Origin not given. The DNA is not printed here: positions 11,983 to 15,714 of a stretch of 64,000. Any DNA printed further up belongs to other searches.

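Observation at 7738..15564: VirB10 appears split or duplicated across two giant genes that share a ~17-residue repeat I do not recognise from any T4SS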

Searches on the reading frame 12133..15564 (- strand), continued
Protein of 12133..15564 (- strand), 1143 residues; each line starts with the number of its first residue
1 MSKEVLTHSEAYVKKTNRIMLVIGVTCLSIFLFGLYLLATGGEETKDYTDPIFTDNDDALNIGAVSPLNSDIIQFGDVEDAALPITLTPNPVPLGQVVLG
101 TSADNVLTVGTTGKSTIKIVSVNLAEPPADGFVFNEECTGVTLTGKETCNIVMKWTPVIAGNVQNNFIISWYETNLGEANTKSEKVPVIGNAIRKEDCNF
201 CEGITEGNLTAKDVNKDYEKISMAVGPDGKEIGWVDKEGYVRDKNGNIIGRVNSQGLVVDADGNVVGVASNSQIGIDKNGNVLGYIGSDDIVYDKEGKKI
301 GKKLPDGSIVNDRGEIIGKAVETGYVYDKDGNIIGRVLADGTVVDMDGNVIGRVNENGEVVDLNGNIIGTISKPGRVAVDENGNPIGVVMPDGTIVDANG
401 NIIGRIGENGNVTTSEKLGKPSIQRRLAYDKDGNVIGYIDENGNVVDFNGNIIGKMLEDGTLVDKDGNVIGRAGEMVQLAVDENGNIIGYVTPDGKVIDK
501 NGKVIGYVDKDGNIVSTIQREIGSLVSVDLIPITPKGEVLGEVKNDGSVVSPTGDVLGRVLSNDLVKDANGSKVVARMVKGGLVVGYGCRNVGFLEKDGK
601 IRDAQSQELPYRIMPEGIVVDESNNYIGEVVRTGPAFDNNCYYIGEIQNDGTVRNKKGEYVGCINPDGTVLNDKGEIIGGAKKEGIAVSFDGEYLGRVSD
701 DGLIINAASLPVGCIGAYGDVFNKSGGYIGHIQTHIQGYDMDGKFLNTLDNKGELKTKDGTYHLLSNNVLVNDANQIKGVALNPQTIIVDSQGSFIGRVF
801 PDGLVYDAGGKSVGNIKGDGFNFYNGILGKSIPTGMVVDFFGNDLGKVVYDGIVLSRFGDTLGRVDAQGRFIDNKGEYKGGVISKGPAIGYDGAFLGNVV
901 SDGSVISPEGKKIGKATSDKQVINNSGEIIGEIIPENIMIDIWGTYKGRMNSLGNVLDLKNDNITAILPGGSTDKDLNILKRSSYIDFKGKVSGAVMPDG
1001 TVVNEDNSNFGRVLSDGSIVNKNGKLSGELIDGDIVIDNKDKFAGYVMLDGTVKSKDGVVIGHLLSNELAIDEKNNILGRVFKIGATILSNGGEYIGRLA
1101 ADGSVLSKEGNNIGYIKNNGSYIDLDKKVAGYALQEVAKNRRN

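Call 36: find_related_loci(query=L081:9189-9959:+, collection=genome_contigs, flank=10000)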
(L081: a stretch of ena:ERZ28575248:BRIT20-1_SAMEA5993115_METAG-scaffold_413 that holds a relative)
Query L081:9189-9959:+ (257 aa) in genome_contigs; peptide patterns used: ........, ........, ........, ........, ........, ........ (x = any residue, [..] = any of these).
132 stretches matched a pattern; 27 encode a relative of the query (tblastn E <= 1e-3); 27 distinct loci.
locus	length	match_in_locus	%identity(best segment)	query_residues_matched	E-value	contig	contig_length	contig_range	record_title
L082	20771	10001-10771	100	1-257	4e-170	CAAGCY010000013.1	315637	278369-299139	MAG TPA_asm: Alphaproteobacteria bacterium, isolate HGM16787, WGS project CAAGCY010000000 data, contig: SRS476139_58_k11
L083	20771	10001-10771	95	1-257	2e-163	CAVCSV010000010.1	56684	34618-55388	Limosilactobacillus gorillae isolate H07622-L1_cleanbin_000006 genome assembly, contig: Spades_H07622-L1_contig_267, who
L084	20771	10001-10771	92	1-257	1e-161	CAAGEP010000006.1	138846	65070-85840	MAG TPA_asm: Alphaproteobacteria bacterium, isolate HGM16788, WGS project CAAGEP010000000 data, contig: SRS476164_70_k11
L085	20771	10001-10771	91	1-257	5e-159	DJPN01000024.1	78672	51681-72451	MAG TPA_asm: Alphaproteobacteria bacterium UBA6411 UBA6411_contig_1409, whole genome shotgun sequence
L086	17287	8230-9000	92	1-257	1e-157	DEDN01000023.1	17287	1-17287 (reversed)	MAG TPA_asm: Alphaproteobacteria bacterium UBA2903 UBA2903_contig_5287, whole genome shotgun sequence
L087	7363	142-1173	69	1-257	9e-121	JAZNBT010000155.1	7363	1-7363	MAG: Alphaproteobacteria bacterium isolate T1900044741_TS20190207.MAGScoT_cleanbin_000004 SGB_2063_k141_726283, whole ge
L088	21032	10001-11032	69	1-257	2e-120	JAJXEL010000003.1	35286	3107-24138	MAG: Alphaproteobacteria bacterium isolate C13_60.fa NODE_379_length_35286_cov_5.115523, whole genome shotgun sequence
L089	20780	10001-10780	68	1-257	4e-119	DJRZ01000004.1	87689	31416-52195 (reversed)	MAG TPA_asm: Alphaproteobacteria bacterium UBA6347 UBA6347_contig_1419, whole genome shotgun sequence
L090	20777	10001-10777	68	1-257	2e-119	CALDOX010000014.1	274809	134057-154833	MAG TPA_asm: uncultured Alphaproteobacteria bacterium isolate SRR6425755_bin.60_CONCOCT_v1.1_MAG genome assembly, contig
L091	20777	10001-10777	68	1-257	7e-119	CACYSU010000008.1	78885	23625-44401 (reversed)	MAG: uncultured Rhodospirillales bacterium isolate RUG12246 genome assembly, contig: RUG12246_asm_8, whole genome shotgu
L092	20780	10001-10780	67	1-257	2e-118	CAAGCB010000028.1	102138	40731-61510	MAG TPA_asm: Alphaproteobacteria bacterium, isolate HGM16793, WGS project CAAGCB010000000 data, contig: SRS476094_28_k11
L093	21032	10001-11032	68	1-257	3e-118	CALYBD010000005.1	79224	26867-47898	MAG: uncultured Alphaproteobacteria bacterium isolate BRZ_CT__bin99 genome assembly, contig: BRZ_CT__NODE_559_length_792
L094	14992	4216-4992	68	1-257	5e-118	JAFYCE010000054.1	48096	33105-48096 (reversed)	MAG: Alphaproteobacteria bacterium isolate RGIG6957 Sheep_Rumen.Co__c1438853, whole genome shotgun sequence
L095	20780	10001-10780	68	1-257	5e-118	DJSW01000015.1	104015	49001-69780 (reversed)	MAG TPA_asm: Alphaproteobacteria bacterium UBA6324 UBA6324_contig_134, whole genome shotgun sequence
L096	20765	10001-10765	67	1-257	1e-114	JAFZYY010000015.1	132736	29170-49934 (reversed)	MAG: Alphaproteobacteria bacterium isolate RGIG8225 Water_buffalos_Rumen-5__c647689, whole genome shotgun sequence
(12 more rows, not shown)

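Call 44: predict_structure(alignment_id=A1)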
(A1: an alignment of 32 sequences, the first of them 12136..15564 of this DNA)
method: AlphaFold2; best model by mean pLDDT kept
length: 1143 residues; sequences in the alignment: 32
mean_pLDDT: 81.7   pTM: 0.68
mean pLDDT of the five models: 81.7, 79.2, 79.2, 77.5, 76.5
residues with pLDDT >= 90: 302; 70-90: 727; 50-70: 42; < 50: 72
segments of 3 or more residues with pLDDT < 50: 1-7, 9-14, 40-81, 202-216
pLDDT, mean of each block of 10 residues (from residue 1): 38 56 81 66 32 31 29 28 75 78 83 80 77 82 84 82 81 81 86 64 35 51 84 83 83 80 82 81 83 83 79 77 76 76 80 80 79 86 86 82 78 82 89 87 88 89 88 90 86 86 82 77 84 92 90 89 86 88 89 88 85 92 90 82 84 85 91 89 85 82 84 89 89 85 84 79 83 88 88 88 89 88 91 91 89 89 91 88 91 88 91 91 85 90 90 88 87 88 89 90 88 91 91 91 91 88 91 92 88 84 84 91 91 72 39
secondary structure, 60 per line:
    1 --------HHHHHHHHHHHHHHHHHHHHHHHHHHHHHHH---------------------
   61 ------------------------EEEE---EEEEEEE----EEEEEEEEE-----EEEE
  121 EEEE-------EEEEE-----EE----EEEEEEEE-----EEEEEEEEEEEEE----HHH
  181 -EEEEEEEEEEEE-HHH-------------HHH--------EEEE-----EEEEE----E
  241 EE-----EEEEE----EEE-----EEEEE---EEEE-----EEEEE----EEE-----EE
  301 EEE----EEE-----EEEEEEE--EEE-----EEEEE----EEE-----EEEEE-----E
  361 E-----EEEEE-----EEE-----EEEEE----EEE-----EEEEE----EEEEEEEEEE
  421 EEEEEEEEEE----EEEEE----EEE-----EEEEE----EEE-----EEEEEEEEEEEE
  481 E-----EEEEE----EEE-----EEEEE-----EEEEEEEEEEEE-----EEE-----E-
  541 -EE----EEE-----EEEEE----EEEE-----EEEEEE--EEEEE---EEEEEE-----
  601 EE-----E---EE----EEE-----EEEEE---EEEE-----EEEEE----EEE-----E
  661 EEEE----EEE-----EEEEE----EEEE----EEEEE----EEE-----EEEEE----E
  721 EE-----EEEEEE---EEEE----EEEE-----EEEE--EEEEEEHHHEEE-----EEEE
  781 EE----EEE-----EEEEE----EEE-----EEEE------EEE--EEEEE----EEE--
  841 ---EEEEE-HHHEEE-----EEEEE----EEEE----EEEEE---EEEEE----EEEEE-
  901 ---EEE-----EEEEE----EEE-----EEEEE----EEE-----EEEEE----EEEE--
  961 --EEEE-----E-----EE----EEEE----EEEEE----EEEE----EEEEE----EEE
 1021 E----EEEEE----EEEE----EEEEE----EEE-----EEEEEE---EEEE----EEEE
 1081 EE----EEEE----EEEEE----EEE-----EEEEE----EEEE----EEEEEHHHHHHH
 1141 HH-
elements in order (helices of 4 or more, strands of 3 or more residues): H9-39 E85-88 E92-98 E103-111 E117-124 E132-136 E148-155 E161-173 E182-193 E222-225 E231-235 E240-242 E248-252 E257-259 E265-269 E273-276 E282-286 E291-293 E299-303 E308-310 E316-322 E325-327 E333-337 E342-344 E350-354 E367-371 E377-379 E385-389 E394-396 E402-406 E411-430 E435-439 E444-446 E452-456 E461-463 E469-481 E487-491 E496-498 E504-508 E514-525 E531-533 E548-550 E556-560 E565-568 E574-579 E582-586 E590-595 E618-620 E626-630 E634-637 E643-647 E652-654 E660-664 E669-671 E677-681 E686-689 E694-698 E703-705 E711-715 E720-722 E728-733 E737-740 E745-748 E754-757 E760-765 E769-771 E777-782 E787-789 E795-799 E804-806 E812-815 E822-824 E827-831 E836-838 E844-848 E853-855 E861-865 E870-873 E878-882 E886-890 E895-899 E904-906 E912-916 E921-923 E929-933 E938-940 E946-950 E955-958 E963-966 E984-987 E992-996 E1001-1004 E1009-1013 E1018-1021 E1026-1030 E1035-1038 E1043-1047 E1052-1054 E1060-1065 E1069-1072 E1077-1082 E1087-1090 E1095-1099 E1104-1106 E1112-1116 E1121-1124 E1129-1133 H1134-1142
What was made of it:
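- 12133..15564 (-): Gene A (1143 aa): the N-terminal half of the split VirB10. It contains the inner-membrane anchor, the ASH domain and about 53 beta-hairpin repeats, and has no barrel. AF2 mean pLDDT 81.7, pTM 0.68 (call 44).
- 15448..15564 (-): A aa 1-39: conserved cytoplasmic motif (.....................) followed by a single transmembrane helix. AF2 helix at aa 9-39 (call 44).
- On Beta-flower (PF21785/PF21784, CL0395) and DUF3659: The AF2 model is all short hairpins with pTM 0.68 (call 44), but coordinates were not available.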

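Call 49: fold_search(model_id=the predicted structure, library=pdb)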
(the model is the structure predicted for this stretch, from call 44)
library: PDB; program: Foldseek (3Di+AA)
matches with E <= 10: 1870; with E <= 0.001: 591
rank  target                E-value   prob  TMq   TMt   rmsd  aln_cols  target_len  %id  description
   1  6fvi                  7.1e-10  1.00  0.09  0.64   7.7       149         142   11  ASH / PapD-like domain of human CEP192 (PapD-like domain 7) (released 2019-03-20)
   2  7som_J                1.4e-09  1.00  0.09  0.14   4.5       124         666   12  Ciliary C2 central pair apparatus isolated from Chlamydomonas reinhardtii (released 2022-04-13)
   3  7sqc_T1               2.9e-09  1.00  0.08  0.16   7.7       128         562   16  Ciliary C1 central pair apparatus isolated from Chlamydomonas reinhardtii (released 2022-04-13)
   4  5xyr                  2.9e-09  0.33  0.09  0.08  37.5      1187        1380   11  Crystal structure of a serine protease from Streptococcus species (released 2018-08-08)
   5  7sqc_T0               3.4e-09  1.00  0.08  0.17   7.5       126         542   16  Ciliary C1 central pair apparatus isolated from Chlamydomonas reinhardtii (released 2022-04-13)
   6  3qbt_F                3.4e-09  1.00  0.08  0.47   5.2       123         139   10  Crystal structure of OCRL1 540-678 in complex with Rab8a:GppNHp (released 2011-03-23)
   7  9ijj_L                3.7e-09  1.00  0.08  0.36   3.5       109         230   14  In situ structure of the central apparatus in mouse sperm axoneme. (released 2025-06-04)
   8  7sqc_T2               3.7e-09  1.00  0.08  0.17   8.2       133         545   17  Ciliary C1 central pair apparatus isolated from Chlamydomonas reinhardtii (released 2022-04-13)
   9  2e6j_MODEL_1_A        4.6e-09  1.00  0.08  0.65   3.8       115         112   16  Solution structure of the C-terminal PapD-like domain from human HYDIN protein (released 2007-07-03)
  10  7sqc_2A               5.9e-09  1.00  0.08  0.12  25.5       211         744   13  Ciliary C1 central pair apparatus isolated from Chlamydomonas reinhardtii (released 2022-04-13)
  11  6bqm                  8.7e-09  1.00  0.08  0.19   4.1       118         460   16  Secreted serine protease VesC from Vibrio cholerae (released 2018-11-28)
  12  2ys4_MODEL_1_A        8.7e-09  1.00  0.08  0.59  16.9       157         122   14  Solution structure of the N-terminal PapD-like domain of HYDIN protein from human (released 2008-04-08)
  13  9ijj_h                1.1e-08  1.00  0.08  0.06   3.1       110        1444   15  In situ structure of the central apparatus in mouse sperm axoneme. (released 2025-06-04)
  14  4lk4                  1.4e-08  1.00  0.09  0.28   2.5       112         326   16  Structure of Vibrio cholerae VesB protease (released 2014-02-05)
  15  5xxz_A                1.4e-08  0.44  0.09  0.09  29.1       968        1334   10  Crystal structure of a serine protease from Streptococcus species (released 2018-08-08)
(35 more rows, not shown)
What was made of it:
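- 14986..15312 (-): A aa 85-193: ASH/PapD-like beta-sandwich with invariant cysteines C138 and C149. C198 and C201 lie just after it. Foldseek 6fvi TMt 0.64, 2e6j TMt 0.65, prob 1.0 (call 49).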

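Call 82: search_protein_families(library=pfam, proteins=[L082:18111-19007:+], max_evalue=0.001)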
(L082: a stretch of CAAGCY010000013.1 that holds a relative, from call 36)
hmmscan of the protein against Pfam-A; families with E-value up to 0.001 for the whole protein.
L082:18111-19007:+ (298 aa): 1 family
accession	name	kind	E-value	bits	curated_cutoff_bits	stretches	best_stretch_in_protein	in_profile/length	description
PF00497.25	SBP_bac_3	-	0.00077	19.7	26.4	0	52-252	9-98/132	Bacterial extracellular solute-binding proteins, family 3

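Call 87: find_encoding_contigs(protein=window:12133-15564:-, flank=6000, max_places=4)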
Protein window:12133-15564:- (1143 aa): 23 contigs read that carry it; 4 places shown.
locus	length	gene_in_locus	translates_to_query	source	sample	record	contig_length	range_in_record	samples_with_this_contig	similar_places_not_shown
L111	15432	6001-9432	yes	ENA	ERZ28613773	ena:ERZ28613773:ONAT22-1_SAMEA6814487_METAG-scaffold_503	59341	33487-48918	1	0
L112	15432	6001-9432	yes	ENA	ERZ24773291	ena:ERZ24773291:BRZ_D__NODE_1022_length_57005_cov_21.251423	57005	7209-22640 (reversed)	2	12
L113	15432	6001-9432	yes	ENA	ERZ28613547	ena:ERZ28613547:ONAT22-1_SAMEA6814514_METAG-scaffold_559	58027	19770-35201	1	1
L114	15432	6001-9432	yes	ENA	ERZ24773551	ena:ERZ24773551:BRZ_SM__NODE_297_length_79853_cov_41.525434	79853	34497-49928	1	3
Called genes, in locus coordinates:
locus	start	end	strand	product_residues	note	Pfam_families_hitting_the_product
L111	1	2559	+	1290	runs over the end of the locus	-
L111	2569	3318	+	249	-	PF04335:VirB8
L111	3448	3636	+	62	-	-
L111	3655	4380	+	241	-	PF04335:VirB8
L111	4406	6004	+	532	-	PF03524:CagX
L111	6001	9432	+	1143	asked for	-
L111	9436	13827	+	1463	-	PF12396:DUF3659 (faint), PF21784:Bflower (faint), PF21785:Bflower_2, PF03743:TrbI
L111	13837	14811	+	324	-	PF00437:T2SSE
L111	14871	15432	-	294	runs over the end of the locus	PF00270:DEAD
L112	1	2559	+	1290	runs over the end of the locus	-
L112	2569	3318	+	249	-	PF04335:VirB8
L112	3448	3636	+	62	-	-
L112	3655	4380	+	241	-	PF04335:VirB8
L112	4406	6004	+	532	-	PF03524:CagX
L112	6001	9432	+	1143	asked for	-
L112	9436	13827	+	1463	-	PF12396:DUF3659 (faint), PF21784:Bflower (faint), PF21785:Bflower_2, PF03743:TrbI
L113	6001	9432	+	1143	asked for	-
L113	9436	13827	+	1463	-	PF12396:DUF3659 (faint), PF21784:Bflower (faint), PF21785:Bflower_2, PF03743:TrbI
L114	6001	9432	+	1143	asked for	-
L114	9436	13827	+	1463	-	PF12396:DUF3659 (faint), PF21784:Bflower (faint), PF21785:Bflower_2, PF03743:TrbI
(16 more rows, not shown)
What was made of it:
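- Checked: 23 contigs were read (call 87).
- Identical A and B in independent assemblies: 59 blocks listed, 23 contigs read (call 87). The identical stop is seen in independent assemblies, with 23 contigs read (call 87).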
